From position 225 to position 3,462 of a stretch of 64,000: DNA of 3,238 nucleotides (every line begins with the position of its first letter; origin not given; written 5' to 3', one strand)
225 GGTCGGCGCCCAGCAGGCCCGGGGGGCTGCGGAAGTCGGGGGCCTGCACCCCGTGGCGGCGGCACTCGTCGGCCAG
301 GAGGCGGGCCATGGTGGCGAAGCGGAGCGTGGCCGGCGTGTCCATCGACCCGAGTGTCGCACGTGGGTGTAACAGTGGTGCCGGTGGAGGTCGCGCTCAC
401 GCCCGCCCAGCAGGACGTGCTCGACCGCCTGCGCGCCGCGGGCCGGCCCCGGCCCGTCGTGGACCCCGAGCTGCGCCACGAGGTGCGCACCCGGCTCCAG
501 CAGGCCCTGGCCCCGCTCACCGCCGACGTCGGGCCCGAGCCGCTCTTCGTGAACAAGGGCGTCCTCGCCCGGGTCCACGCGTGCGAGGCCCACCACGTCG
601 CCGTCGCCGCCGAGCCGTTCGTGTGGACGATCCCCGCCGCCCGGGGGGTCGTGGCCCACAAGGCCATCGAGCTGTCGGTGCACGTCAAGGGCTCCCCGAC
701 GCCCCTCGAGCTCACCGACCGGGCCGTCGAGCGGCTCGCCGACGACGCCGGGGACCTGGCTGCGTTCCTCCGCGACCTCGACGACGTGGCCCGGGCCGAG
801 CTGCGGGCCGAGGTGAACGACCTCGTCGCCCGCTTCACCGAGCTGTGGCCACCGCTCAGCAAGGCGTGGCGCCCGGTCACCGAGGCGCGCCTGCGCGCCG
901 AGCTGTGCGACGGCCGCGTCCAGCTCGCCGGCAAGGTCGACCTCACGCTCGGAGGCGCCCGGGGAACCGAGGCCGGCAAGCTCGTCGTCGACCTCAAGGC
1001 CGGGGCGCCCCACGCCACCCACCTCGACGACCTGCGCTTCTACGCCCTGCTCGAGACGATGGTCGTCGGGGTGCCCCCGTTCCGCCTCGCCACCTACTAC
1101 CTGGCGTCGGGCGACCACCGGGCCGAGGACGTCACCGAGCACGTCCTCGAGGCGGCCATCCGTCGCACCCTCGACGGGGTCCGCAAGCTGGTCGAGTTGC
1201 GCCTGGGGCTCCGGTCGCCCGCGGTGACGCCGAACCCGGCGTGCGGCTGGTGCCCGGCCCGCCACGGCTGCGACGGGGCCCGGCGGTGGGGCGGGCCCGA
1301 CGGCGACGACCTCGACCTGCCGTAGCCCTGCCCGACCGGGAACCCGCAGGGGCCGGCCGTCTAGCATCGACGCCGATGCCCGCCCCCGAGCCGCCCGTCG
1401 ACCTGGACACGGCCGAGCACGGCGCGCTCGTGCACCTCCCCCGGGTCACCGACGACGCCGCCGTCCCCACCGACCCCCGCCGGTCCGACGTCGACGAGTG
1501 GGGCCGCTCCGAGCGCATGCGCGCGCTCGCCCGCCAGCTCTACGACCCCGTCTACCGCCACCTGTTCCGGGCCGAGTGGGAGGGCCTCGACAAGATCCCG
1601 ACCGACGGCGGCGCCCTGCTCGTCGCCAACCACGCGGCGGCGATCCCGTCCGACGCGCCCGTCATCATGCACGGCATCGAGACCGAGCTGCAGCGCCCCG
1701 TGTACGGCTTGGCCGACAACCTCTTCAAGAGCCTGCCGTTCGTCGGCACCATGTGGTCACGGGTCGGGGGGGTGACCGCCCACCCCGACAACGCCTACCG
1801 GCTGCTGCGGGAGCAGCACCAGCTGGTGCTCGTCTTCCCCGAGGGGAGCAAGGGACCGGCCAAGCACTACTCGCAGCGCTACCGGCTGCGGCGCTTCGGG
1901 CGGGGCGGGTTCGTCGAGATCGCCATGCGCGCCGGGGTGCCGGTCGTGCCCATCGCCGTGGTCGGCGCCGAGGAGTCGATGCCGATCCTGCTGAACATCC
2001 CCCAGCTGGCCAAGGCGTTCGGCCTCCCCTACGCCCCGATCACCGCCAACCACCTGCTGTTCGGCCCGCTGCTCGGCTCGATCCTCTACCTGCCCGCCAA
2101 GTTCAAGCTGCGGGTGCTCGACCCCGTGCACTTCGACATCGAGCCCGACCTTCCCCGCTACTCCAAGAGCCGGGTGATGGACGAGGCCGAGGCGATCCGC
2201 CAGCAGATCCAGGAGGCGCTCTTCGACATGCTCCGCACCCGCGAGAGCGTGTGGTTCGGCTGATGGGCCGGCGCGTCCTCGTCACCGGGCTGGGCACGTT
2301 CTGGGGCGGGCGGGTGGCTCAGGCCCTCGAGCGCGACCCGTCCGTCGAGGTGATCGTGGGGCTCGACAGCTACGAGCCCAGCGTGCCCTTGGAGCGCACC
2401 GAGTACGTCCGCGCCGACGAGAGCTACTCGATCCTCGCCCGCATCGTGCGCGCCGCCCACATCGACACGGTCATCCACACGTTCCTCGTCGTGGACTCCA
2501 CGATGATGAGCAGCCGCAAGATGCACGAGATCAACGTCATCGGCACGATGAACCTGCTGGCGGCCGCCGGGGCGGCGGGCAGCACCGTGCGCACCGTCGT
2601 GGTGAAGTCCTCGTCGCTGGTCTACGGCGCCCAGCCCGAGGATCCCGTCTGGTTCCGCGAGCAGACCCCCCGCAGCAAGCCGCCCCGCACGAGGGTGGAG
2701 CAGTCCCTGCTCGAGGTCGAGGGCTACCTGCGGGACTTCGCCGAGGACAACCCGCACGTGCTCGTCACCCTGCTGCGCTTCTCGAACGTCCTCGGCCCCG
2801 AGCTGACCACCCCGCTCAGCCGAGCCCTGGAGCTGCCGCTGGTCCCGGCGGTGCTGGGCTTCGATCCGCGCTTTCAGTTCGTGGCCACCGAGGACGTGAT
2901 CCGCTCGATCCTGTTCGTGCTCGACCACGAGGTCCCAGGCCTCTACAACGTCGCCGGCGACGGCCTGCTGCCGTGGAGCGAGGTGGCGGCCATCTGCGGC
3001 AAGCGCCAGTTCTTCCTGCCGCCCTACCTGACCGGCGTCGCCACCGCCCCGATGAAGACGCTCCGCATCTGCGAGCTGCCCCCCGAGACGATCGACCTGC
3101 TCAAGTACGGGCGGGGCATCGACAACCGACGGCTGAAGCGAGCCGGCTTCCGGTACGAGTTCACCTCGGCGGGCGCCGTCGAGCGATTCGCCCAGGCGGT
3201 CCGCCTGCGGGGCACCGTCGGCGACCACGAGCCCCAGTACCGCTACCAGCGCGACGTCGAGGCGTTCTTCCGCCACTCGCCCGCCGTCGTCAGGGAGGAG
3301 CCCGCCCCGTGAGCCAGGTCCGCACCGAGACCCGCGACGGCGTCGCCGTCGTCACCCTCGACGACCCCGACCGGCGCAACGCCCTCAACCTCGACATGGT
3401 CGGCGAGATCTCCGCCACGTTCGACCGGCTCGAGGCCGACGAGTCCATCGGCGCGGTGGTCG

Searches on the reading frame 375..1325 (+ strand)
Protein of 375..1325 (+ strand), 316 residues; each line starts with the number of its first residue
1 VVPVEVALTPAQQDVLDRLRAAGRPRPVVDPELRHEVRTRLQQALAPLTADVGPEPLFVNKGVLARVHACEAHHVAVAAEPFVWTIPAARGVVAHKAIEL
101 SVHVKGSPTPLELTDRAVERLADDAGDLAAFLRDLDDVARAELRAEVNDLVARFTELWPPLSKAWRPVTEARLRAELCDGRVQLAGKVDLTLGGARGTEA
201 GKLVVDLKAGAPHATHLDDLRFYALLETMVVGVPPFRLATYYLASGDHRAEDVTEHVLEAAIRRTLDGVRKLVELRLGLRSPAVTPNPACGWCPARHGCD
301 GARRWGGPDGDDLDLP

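Call 58: search_protein_families(library=pfam, proteins=[window:375-1325:+], max_evalue=0.0001)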
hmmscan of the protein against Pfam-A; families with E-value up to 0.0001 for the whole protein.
window:375-1325:+ (316 aa): 1 family
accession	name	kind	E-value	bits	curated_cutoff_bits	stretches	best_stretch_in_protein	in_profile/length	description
PF12705.13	PDDEXK_1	-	1.2e-09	38.9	22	1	86-300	30-247/247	PD-(D/E)XK nuclease superfamily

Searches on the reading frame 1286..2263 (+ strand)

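Call 58: search_protein_families(library=pfam, proteins=[window:1286-2263:+], max_evalue=0.0001)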
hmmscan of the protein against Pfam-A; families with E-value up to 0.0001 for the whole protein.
window:1286-2263:+ (325 aa): 1 family
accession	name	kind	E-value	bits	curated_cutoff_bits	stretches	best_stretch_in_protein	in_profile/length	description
PF01553.26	Acyltransferase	-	1.5e-16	60.8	23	1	97-225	3-131/132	Acyltransferase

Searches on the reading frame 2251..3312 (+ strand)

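Call 58: search_protein_families(library=pfam, proteins=[window:2251-3312:+], max_evalue=0.0001)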
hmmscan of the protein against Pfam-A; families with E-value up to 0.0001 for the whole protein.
window:2251-3312:+ (353 aa): 2 families
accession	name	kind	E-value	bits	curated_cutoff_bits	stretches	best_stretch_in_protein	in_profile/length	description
PF01370.27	Epimerase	-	1.4e-19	70.9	20.9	1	9-235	1-240/240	NAD dependent epimerase/dehydratase family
PF16363.11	GDP_Man_Dehyd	-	2.2e-07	31.1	27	1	60-141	65-147/332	GDP-mannose 4,6 dehydratase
